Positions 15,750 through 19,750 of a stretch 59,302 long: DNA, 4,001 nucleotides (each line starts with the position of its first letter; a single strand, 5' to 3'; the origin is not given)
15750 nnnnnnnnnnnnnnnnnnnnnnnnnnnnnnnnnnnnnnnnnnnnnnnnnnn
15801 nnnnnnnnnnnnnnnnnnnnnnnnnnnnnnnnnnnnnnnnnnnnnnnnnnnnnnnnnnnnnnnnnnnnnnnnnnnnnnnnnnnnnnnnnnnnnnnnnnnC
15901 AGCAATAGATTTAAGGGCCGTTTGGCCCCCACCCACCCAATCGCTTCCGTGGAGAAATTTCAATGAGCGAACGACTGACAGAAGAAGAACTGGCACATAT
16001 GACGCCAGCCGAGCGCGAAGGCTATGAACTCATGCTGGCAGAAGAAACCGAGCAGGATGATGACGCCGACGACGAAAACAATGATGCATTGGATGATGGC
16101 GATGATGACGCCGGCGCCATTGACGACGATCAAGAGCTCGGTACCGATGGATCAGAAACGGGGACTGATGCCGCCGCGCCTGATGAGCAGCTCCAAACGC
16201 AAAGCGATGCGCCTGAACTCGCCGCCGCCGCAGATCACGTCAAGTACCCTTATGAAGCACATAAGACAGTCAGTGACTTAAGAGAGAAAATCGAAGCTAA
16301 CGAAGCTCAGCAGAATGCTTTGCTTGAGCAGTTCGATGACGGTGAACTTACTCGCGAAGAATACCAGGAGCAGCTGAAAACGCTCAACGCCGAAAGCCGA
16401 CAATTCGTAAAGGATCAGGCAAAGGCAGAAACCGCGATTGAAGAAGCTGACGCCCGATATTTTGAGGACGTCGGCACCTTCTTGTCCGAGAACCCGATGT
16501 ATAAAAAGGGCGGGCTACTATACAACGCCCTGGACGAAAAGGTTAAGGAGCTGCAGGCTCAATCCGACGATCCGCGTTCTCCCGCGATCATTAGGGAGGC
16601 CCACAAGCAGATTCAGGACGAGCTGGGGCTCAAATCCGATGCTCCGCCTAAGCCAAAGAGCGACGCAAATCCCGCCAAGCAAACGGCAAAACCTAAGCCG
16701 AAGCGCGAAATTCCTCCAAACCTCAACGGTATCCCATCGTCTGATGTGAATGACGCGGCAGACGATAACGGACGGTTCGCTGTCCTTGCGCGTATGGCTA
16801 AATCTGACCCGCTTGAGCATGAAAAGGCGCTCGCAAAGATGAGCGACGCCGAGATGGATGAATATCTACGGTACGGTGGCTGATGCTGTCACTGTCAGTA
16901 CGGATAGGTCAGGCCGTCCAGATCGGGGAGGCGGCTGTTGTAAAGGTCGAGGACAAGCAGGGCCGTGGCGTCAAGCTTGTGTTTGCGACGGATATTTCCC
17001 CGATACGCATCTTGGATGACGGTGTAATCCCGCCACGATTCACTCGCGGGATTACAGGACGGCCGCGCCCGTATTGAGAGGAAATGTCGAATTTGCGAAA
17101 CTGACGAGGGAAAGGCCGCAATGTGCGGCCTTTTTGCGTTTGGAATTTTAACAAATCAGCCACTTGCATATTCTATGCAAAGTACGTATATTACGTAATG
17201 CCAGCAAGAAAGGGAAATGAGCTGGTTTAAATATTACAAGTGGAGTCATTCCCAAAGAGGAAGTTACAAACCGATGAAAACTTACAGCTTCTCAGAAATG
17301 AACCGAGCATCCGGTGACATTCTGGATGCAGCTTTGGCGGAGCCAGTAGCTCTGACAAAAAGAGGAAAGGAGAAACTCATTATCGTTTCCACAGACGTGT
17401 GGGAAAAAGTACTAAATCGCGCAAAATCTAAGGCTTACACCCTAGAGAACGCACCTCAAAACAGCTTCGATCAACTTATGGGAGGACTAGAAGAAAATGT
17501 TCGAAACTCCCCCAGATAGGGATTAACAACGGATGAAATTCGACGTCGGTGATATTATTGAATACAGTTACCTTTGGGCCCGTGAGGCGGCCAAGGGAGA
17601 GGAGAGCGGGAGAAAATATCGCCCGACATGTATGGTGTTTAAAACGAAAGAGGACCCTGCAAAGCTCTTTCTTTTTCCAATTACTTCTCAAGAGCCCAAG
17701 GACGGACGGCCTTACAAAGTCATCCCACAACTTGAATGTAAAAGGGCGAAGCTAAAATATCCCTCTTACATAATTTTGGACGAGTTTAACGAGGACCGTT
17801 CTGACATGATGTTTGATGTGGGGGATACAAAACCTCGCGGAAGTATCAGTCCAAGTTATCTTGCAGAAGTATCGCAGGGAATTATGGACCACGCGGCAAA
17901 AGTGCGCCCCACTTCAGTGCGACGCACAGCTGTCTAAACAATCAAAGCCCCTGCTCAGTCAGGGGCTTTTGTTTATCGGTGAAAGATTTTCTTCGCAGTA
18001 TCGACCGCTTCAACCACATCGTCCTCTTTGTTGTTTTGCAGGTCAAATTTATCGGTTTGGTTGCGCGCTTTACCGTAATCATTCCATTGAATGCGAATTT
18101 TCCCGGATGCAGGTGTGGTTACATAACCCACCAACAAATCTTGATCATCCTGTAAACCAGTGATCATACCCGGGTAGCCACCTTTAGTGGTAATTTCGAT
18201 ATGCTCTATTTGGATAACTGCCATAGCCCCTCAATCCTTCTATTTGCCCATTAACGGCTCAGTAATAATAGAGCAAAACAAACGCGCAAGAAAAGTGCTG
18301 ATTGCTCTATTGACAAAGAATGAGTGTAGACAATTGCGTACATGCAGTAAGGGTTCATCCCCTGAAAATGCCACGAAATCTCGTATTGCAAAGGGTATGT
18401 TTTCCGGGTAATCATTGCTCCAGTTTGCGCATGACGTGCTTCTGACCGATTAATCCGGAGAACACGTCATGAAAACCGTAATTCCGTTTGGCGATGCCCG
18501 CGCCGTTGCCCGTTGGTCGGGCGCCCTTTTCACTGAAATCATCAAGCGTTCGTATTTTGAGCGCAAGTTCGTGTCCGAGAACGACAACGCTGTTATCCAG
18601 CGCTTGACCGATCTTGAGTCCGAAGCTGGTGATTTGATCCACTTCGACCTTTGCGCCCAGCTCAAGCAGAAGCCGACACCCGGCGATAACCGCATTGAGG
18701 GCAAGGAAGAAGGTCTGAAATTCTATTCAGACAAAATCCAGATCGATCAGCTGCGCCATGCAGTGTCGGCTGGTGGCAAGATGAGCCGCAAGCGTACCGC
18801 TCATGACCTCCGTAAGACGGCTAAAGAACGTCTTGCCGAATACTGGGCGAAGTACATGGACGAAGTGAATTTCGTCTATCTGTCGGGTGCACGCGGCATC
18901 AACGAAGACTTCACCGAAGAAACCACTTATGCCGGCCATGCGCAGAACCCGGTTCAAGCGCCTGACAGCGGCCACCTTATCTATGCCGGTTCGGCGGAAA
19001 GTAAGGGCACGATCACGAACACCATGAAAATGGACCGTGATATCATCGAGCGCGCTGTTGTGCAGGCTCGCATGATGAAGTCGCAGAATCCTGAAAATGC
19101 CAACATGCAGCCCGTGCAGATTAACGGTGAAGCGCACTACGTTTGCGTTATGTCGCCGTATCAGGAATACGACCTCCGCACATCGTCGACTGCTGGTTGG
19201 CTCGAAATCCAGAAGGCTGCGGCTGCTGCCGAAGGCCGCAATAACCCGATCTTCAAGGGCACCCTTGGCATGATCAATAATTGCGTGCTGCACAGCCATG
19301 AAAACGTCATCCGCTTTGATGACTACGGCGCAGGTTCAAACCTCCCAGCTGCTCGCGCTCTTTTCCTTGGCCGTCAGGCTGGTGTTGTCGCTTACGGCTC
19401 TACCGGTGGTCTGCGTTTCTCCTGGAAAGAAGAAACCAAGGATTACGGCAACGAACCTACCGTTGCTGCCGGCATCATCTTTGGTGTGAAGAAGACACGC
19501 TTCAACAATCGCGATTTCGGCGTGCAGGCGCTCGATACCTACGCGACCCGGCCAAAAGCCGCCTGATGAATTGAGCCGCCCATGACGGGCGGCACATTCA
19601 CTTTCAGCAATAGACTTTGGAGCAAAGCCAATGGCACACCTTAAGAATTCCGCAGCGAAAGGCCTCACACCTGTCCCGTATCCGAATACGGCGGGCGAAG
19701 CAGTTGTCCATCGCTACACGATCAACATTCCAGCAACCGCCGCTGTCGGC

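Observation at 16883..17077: CsrA-like gene translationally coupled to the scaffold gene: a possible trans factor for the late leaders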

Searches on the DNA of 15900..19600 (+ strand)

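Call 7: search_dna_similar(query=window:15900-19600:+, collection=phages, mode=distant)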
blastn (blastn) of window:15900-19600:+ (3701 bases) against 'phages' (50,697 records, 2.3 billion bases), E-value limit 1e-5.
Records with a match: 66; places in all: 66; records where one place covers at least 80% of the query: 0.
Best place of each record, by identity: 60-80% 66.
By first word of the organism name: Ralstonia 31; Burkholderia 10; Klebsiella 6; Erwinia 5; Pseudomonas 4; Ochrobactrum 2; Sinorhizobium 2; Microcystis 2; Agrobacterium 2; Serratia 2.
By host as written in the record: Ralstonia pseudosolanacearum 6; Ralstonia solanacearum 5; Ralstonia pseudosolanacearum I-31 (MT043) 5; Ralstonia pseudosolanacearum I-15 (MT014) 4; Ralstonia pseudosolanacearum I-33 (MT061) 4; Burkholderia cenocepacia 4; - 3; Klebsiella pneumoniae NI9 3; and 20 more.
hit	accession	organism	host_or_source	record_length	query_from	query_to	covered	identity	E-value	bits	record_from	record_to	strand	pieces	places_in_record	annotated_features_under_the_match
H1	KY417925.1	Ochrobactrum phage POI1126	Ochrobactrum intermedium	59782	778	3696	43%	75.3%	0e+0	1065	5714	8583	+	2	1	major capsid protein | hypothetical protein (x5)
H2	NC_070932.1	Ochrobactrum phage POI1126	Ochrobactrum intermedium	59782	778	3696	43%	75.3%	0e+0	1065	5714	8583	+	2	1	major capsid protein | hypothetical protein (x5)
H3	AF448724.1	Sinorhizobium phage PBC5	Sinorhizobium meliloti 2011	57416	2696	3668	26%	72.9%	2e-148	534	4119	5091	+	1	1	orf6: unknown | orf7: unknown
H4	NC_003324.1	Sinorhizobium phage PBC5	Sinorhizobium meliloti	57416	2696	3668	26%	72.9%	2e-148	534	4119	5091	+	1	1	major head protein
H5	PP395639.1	Microcystis phage Mwe-JY07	Microcystis wesenbergii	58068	2612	3645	28%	65.2%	3e-46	194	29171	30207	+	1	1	hypothetical protein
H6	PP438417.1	Microcystis phage Mwe-JY25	Microcystis wesenbergii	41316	2612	3645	28%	65.2%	3e-46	194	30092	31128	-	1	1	hypothetical protein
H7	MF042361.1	Pseudomonas phage Skulduggery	Pseudomonas fluorescens SBW25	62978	2615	3625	27%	66.3%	2e-66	261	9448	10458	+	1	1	major capsid protein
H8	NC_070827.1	Pseudomonas phage Skulduggery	Pseudomonas fluorescens SBW25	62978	2615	3625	27%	66.3%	2e-66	261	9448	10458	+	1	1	major capsid protein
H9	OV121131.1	Ralstonia phage UAM5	Plantain rhizosphere soil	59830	2683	3645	26%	69.5%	7e-105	389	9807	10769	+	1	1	major capsid protein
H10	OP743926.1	Erwinia phage Stean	Erwinia amylovora 1/79Sm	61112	2693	3640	26%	70.3%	7e-111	409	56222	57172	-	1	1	putative major capsid protein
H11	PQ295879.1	Ralstonia phage YL4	Ralstonia pseudosolanacearum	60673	2683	3645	26%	69.1%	2e-98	368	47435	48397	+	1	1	hypothetical protein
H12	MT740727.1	Ralstonia phage Alix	Ralstonia pseudosolanacearum I-15 ...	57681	2683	3645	26%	69.1%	2e-98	368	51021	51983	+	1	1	major capsid protein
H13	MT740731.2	Ralstonia phage Claudette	Ralstonia pseudosolanacearum I-15 ...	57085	2683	3645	26%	69.1%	2e-98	368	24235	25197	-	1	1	major capsid protein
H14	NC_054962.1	Ralstonia phage Claudette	Ralstonia pseudosolanacearum I-15 ...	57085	2683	3645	26%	69.1%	2e-98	368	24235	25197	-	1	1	major head protein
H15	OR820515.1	Ralstonia phage AhaGv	Ralstonia solanacearum CQPS-1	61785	2683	3645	26%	69.1%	2e-98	368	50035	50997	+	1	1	helicase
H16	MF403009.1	Agrobacterium phage Atu_ph08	Agrobacterium tumefaciens C58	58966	2696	3640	26%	70.4%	6e-112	413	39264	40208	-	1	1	hypothetical protein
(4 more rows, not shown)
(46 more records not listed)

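Call 9: get_annotated_region(hit=H1, flank=4000)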
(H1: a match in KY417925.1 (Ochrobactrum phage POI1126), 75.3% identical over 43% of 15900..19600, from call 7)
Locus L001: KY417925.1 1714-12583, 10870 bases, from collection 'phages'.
description: Ochrobactrum phage POI1126, complete genome.
organism: Ochrobactrum phage POI1126 (NCBI taxid 1932118)
taxonomy: Viruses; Duplodnaviria; Heunggongvirae; Uroviricota; Caudoviricetes; Namazuvirus; Namazuvirus POI1126
host: Ochrobactrum intermedium; source: -; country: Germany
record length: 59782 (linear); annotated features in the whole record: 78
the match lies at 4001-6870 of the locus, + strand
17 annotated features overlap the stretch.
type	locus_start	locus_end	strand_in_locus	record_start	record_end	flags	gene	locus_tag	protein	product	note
CDS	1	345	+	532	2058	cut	-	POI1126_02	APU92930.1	terminase large subunit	gp02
CDS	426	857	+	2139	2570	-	-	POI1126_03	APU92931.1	hypothetical protein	gp03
CDS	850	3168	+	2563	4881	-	-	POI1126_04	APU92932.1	portal protein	gp04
CDS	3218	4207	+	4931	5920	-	-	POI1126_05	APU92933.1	hypothetical protein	gp05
CDS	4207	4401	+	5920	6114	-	-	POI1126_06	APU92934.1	hypothetical protein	gp06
CDS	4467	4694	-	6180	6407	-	-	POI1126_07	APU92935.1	hypothetical protein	gp07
CDS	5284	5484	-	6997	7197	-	-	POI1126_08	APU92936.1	hypothetical protein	gp08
CDS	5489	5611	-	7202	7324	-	-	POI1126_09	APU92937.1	hypothetical protein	gp09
CDS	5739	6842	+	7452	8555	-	-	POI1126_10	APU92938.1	major capsid protein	gp10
CDS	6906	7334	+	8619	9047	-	-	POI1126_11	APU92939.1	virion-associated component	gp11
CDS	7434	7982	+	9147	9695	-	-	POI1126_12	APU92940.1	DNA nuclease/DNA endonuclease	gp12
CDS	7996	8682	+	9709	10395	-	-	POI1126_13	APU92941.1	virion-associated component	gp13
CDS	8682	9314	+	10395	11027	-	-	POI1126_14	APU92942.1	hypothetical protein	gp14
CDS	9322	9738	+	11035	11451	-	-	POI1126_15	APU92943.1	virion-associated component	gp15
CDS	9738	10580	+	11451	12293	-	-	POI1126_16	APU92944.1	hypothetical protein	gp16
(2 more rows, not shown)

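Call 20: get_annotated_region(hit=H3, flank=3500)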
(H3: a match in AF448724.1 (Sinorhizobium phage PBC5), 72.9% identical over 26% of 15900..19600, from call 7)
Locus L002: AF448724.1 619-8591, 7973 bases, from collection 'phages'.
description: Sinorhizobium meliloti phage PBC5, complete genome.
organism: Sinorhizobium phage PBC5 (NCBI taxid 179237)
taxonomy: Viruses; Duplodnaviria; Heunggongvirae; Uroviricota; Caudoviricetes
host: Sinorhizobium meliloti 2011; source: -; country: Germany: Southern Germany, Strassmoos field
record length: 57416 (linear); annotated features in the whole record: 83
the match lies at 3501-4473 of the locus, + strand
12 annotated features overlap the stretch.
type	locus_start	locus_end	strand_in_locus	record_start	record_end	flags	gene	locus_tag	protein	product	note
CDS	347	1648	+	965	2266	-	orf1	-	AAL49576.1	unknown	similar to integrase protein for prophage CP-933 AAG54584, putative integrase Escherichia coli O157:H7 BAB33712, ...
CDS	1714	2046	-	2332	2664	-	orf2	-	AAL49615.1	unknown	-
CDS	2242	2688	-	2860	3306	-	orf3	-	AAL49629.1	unknown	-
CDS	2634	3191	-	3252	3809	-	orf4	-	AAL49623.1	unknown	-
CDS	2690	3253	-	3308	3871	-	orf5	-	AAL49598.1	unknown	similar to N-acetylmuramoyl-L-alanine amidase phage T3 P20331, gene 3.5, lysozyme inhibits T7 RNA polymerase ...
CDS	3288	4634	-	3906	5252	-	orf6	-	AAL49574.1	unknown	similar to C-5 cytosine DNA methylase signature PS00094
CDS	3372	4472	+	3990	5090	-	orf7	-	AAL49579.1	unknown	similar to hypothetical protein of bacteriophage 933W NP_049514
CDS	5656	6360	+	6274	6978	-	orf9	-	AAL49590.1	unknown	similar to hypothetical protein of bacteriophage 933W NP_049518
CDS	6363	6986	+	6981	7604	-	orf10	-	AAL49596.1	unknown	-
CDS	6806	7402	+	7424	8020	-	orf11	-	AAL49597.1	unknown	-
CDS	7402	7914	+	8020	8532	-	orf12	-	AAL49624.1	unknown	-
CDS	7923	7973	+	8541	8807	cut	orf13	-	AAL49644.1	unknown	-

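Call 21: get_annotated_region(hit=H7, flank=3500)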
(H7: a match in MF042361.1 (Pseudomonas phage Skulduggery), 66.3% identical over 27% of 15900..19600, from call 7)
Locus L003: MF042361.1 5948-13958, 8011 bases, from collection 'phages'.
description: Pseudomonas phage Skulduggery, complete genome.
organism: Pseudomonas phage Skulduggery (NCBI taxid 2006671)
taxonomy: Viruses; Duplodnaviria; Heunggongvirae; Uroviricota; Caudoviricetes; Skulduggeryvirus; Skulduggeryvirus skulduggery
host: Pseudomonas fluorescens SBW25; source: compost; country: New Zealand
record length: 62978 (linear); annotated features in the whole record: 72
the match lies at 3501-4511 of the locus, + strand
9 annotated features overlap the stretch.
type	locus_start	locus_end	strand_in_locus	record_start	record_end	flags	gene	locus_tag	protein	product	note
CDS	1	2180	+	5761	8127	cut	-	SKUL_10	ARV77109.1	hypothetical protein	-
CDS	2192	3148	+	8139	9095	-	-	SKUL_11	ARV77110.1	hypothetical protein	-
CDS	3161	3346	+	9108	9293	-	-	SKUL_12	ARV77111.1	hypothetical protein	-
CDS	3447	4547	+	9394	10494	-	-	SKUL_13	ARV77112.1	major capsid protein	N4-gp56 family major capsid protein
CDS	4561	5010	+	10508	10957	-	-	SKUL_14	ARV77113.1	hypothetical protein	-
CDS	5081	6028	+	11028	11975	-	-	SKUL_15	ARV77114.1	hypothetical protein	-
CDS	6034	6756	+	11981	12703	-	-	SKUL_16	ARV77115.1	hypothetical protein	-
CDS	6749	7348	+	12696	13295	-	-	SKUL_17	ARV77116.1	hypothetical protein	-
CDS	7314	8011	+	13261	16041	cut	-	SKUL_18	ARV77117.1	hypothetical protein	-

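Call 22: get_annotated_region(hit=H16, flank=3500)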
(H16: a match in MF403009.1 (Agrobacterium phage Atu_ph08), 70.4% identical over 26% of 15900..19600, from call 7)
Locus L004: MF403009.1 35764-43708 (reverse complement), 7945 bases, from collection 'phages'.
description: Agrobacterium phage Atu_ph08, complete genome.
organism: Agrobacterium phage Atu_ph08 (NCBI taxid 2024265)
taxonomy: Viruses; Duplodnaviria; Heunggongvirae; Uroviricota; Caudoviricetes; Roslyckyvirus; Roslyckyvirus ph08
host: Agrobacterium tumefaciens C58; source: -; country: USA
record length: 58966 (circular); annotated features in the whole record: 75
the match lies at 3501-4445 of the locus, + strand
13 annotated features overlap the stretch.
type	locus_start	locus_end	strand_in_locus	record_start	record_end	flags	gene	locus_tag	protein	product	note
CDS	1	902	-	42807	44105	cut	-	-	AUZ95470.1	integrase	-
CDS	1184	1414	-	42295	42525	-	-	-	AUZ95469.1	hypothetical protein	-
CDS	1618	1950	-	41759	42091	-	-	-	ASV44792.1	hypothetical protein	-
CDS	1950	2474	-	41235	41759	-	-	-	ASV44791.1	hypothetical protein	-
CDS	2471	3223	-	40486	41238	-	-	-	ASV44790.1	protein of unknown function DUF847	-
CDS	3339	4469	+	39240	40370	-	-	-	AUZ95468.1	hypothetical protein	-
CDS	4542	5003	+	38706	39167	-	-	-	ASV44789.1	hypothetical protein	-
CDS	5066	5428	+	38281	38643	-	-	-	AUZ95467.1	hypothetical protein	-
CDS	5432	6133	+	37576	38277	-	-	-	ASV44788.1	hypothetical protein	-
CDS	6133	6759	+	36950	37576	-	-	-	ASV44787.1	hypothetical protein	-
CDS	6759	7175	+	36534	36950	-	-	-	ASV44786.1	hypothetical protein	-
CDS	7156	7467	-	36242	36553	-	-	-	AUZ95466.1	hypothetical protein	-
CDS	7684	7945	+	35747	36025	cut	-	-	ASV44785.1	hypothetical protein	-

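Call 23: get_annotated_region(hit=H9, flank=3500)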
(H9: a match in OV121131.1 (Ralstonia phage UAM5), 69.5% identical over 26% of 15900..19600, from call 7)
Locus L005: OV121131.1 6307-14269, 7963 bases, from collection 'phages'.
description: Ralstonia phage UAM5 genome assembly, chromosome: 1.
organism: Ralstonia phage UAM5 (NCBI taxid 2897164)
taxonomy: Viruses; Duplodnaviria; Heunggongvirae; Uroviricota; Caudoviricetes; Gervaisevirus
host: -; source: Plantain rhizosphere soil; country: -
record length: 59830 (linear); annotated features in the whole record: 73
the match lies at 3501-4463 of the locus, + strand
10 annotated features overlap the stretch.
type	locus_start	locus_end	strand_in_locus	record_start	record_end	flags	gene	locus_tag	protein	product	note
CDS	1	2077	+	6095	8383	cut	-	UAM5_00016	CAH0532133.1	Phage portal protein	ID:UAM5_00016; source:FIG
CDS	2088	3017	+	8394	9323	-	-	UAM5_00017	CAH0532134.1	hypothetical protein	ID:UAM5_00017; source:FIG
CDS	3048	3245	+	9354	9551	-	-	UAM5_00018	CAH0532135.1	carbon storage regulator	ID:UAM5_00018; source:FIG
CDS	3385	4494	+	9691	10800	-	-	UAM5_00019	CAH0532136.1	major capsid protein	ID:UAM5_00019; source:FIG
CDS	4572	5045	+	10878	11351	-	-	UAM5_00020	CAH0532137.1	hypothetical protein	ID:UAM5_00020; source:FIG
CDS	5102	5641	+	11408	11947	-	-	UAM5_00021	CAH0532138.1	hypothetical protein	ID:UAM5_00021; source:FIG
CDS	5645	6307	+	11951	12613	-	-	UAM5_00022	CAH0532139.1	hypothetical protein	ID:UAM5_00022; source:FIG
CDS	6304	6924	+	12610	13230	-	-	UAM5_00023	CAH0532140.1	Phage protein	ID:UAM5_00023; source:FIG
CDS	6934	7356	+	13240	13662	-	-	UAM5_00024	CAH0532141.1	hypothetical protein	ID:UAM5_00024; source:FIG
CDS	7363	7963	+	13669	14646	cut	-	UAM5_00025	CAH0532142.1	hypothetical protein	ID:UAM5_00025; source:FIG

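Call 76: get_annotated_region(hit=H5, flank=5000)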
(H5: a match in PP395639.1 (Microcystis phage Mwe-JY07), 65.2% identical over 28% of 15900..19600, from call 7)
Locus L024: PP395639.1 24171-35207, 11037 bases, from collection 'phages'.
description: Microcystis phage Mwe-JY07, complete genome.
organism: Microcystis phage Mwe-JY07 (NCBI taxid 3126656)
taxonomy: Viruses; Duplodnaviria; Heunggongvirae; Uroviricota; Caudoviricetes
host: Microcystis wesenbergii; source: -; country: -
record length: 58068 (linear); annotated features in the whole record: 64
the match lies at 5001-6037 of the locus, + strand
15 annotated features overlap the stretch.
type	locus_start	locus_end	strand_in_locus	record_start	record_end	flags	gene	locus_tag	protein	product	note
CDS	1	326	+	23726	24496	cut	-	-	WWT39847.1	hypothetical protein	-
CDS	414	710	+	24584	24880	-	-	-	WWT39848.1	hypothetical protein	-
CDS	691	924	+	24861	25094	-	-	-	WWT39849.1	hypothetical protein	-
CDS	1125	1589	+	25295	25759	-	-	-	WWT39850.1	hypothetical protein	-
CDS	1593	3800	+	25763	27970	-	-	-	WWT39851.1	hypothetical protein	-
CDS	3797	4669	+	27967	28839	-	-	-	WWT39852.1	hypothetical protein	-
CDS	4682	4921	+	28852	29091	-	-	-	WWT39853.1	hypothetical protein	-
CDS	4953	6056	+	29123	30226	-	-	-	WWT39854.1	hypothetical protein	-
CDS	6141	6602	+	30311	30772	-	-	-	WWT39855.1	hypothetical protein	-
CDS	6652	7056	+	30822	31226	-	-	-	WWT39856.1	hypothetical protein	-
CDS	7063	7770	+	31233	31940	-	-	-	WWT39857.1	hypothetical protein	-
CDS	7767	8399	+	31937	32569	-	-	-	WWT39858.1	hypothetical protein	-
CDS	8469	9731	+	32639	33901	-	-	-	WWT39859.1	hypothetical protein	-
CDS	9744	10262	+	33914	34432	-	-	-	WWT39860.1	tail fiber protein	-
CDS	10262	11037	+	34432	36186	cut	-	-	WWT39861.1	hypothetical protein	-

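Call 101: search_rna_families(source=window, start=18300, end=18500, threshold=evalue, max_evalue=1)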
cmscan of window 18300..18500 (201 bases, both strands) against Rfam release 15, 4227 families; matches with E-value up to 1: 0.
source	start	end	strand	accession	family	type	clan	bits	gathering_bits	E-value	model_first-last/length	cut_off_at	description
